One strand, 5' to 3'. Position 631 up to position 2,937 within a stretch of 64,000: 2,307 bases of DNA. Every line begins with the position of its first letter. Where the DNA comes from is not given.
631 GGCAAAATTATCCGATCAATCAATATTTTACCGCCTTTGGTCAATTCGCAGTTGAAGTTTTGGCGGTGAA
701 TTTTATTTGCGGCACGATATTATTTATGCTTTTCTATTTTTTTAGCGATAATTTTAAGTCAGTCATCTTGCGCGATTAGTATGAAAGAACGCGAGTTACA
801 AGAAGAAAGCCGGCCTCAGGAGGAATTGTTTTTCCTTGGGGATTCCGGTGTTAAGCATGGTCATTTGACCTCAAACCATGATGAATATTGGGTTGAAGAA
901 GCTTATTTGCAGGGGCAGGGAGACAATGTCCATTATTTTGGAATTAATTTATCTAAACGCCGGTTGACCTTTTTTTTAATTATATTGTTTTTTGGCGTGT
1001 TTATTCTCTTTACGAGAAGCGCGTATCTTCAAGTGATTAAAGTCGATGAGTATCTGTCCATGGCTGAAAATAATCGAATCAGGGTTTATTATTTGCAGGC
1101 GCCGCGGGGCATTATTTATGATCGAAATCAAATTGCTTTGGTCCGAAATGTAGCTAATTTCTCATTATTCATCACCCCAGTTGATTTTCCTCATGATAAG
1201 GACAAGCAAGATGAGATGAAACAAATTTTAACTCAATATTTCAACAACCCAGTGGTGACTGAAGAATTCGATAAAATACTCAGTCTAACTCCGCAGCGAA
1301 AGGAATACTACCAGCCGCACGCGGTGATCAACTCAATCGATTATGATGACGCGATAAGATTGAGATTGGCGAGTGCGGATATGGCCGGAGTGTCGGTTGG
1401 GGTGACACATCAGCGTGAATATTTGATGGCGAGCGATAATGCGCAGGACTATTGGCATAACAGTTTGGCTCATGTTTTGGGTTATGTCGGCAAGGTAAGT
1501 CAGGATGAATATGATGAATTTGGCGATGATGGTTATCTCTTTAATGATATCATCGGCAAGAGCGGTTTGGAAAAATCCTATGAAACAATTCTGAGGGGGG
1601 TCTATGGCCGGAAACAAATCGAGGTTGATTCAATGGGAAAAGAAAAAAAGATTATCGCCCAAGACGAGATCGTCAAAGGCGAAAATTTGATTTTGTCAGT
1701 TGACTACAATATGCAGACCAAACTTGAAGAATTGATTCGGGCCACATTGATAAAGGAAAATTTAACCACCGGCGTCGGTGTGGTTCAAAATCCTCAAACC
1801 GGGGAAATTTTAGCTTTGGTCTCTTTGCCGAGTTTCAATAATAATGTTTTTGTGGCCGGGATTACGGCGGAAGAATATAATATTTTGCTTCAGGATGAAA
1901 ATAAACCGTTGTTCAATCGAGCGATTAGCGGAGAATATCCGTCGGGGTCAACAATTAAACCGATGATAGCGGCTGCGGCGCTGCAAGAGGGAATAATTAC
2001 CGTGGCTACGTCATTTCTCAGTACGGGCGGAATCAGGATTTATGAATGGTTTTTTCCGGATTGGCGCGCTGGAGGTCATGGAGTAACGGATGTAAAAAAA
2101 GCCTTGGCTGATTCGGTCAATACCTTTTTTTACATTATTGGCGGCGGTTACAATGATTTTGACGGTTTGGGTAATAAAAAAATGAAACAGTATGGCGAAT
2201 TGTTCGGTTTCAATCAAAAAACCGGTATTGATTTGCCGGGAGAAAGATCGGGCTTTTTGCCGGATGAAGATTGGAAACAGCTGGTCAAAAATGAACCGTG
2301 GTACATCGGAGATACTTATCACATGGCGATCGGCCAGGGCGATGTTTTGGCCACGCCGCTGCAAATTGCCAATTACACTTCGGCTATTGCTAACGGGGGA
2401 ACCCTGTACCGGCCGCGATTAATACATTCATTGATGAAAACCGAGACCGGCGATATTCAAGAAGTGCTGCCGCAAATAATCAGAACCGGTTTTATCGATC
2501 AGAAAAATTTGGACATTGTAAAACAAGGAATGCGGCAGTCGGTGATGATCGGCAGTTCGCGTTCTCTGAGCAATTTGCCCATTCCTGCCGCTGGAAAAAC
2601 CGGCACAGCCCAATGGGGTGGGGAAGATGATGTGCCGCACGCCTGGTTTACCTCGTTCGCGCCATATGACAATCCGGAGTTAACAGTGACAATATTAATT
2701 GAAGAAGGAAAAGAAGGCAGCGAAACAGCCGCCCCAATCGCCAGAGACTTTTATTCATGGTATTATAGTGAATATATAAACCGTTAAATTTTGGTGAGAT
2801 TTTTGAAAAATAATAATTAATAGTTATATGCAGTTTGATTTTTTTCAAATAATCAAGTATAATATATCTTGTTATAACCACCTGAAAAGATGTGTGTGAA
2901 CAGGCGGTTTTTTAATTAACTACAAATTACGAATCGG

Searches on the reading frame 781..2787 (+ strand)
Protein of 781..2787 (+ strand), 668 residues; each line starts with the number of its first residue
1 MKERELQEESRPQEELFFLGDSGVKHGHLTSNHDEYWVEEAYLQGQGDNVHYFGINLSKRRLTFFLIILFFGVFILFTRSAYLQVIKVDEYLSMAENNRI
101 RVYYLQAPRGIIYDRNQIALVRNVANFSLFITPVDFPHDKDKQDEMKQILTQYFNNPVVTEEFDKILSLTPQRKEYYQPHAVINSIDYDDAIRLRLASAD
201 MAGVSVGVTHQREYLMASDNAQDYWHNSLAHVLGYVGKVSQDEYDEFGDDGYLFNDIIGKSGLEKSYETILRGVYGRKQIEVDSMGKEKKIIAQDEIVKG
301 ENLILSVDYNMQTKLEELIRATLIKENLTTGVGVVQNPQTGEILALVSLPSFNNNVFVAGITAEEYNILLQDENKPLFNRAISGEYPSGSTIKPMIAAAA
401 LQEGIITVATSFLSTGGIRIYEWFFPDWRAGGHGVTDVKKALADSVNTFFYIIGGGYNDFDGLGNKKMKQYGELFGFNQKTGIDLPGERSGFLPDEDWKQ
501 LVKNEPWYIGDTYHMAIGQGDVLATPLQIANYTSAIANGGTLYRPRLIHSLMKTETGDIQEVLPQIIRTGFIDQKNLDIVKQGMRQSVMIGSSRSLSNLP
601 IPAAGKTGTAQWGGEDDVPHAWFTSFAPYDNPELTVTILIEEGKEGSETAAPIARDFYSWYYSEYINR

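Call 36: find_encoding_contigs(protein=window:781-2787:+, flank=10000, max_places=3)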
Protein window:781-2787:+ (668 aa): 4 contigs read that carry it; 3 places shown.
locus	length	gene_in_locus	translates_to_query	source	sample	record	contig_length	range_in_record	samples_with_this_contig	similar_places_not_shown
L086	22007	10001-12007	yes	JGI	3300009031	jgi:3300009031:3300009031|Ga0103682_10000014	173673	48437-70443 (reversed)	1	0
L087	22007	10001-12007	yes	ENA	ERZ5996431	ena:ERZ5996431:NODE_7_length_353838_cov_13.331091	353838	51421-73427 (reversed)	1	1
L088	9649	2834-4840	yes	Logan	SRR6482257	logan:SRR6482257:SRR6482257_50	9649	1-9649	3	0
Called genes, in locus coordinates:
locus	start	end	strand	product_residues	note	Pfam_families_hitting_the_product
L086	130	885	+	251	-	PF00149:Metallophos, PF12850:Metallophos_2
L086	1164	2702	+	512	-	PF00270:DEAD, PF04851:ResIII, PF00271:Helicase_C, PF22590:Cas3-like_C_2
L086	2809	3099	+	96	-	PF05258:DciA (weak)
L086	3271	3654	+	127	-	-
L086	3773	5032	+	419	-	PF00587:tRNA-synt_2b, PF03129:HGTP_anticodon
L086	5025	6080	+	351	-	PF06723:MreB_Mbl, PF00022:Actin (faint), PF00012:HSP70 (weak), PF14450:FtsA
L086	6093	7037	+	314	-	-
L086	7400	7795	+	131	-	-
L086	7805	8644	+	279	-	PF13671:AAA_33 (weak)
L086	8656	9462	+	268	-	PF04085:MreC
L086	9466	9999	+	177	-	-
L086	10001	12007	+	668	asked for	PF03717:PBP_dimer, PF00905:Transpeptidase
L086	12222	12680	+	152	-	PF03449:GreA_GreB_N, PF01272:GreA_GreB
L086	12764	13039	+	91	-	-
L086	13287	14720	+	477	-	PF02310:B12-binding, PF04055:Radical_SAM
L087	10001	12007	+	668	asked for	PF03717:PBP_dimer, PF00905:Transpeptidase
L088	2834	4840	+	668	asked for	PF03717:PBP_dimer, PF00905:Transpeptidase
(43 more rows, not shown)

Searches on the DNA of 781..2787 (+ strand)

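Call 73: search_rna_families(source=L087, start=6900, end=7450, threshold=evalue, max_evalue=1)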
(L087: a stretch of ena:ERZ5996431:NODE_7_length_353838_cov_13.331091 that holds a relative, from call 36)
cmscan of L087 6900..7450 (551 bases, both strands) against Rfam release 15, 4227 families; matches with E-value up to 1: 2.
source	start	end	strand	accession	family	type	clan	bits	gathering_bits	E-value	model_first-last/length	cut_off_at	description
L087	6964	7032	+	RF00071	SNORD73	Gene; snRNA; snoRNA; CD-box;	-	23.3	42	0.15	1-72/72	no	Small nucleolar RNA SNORD73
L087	6900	6944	-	RF04271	mir-1244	Gene; miRNA;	-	20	105.4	1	1-84/84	no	mir-1244 microRNA precursor family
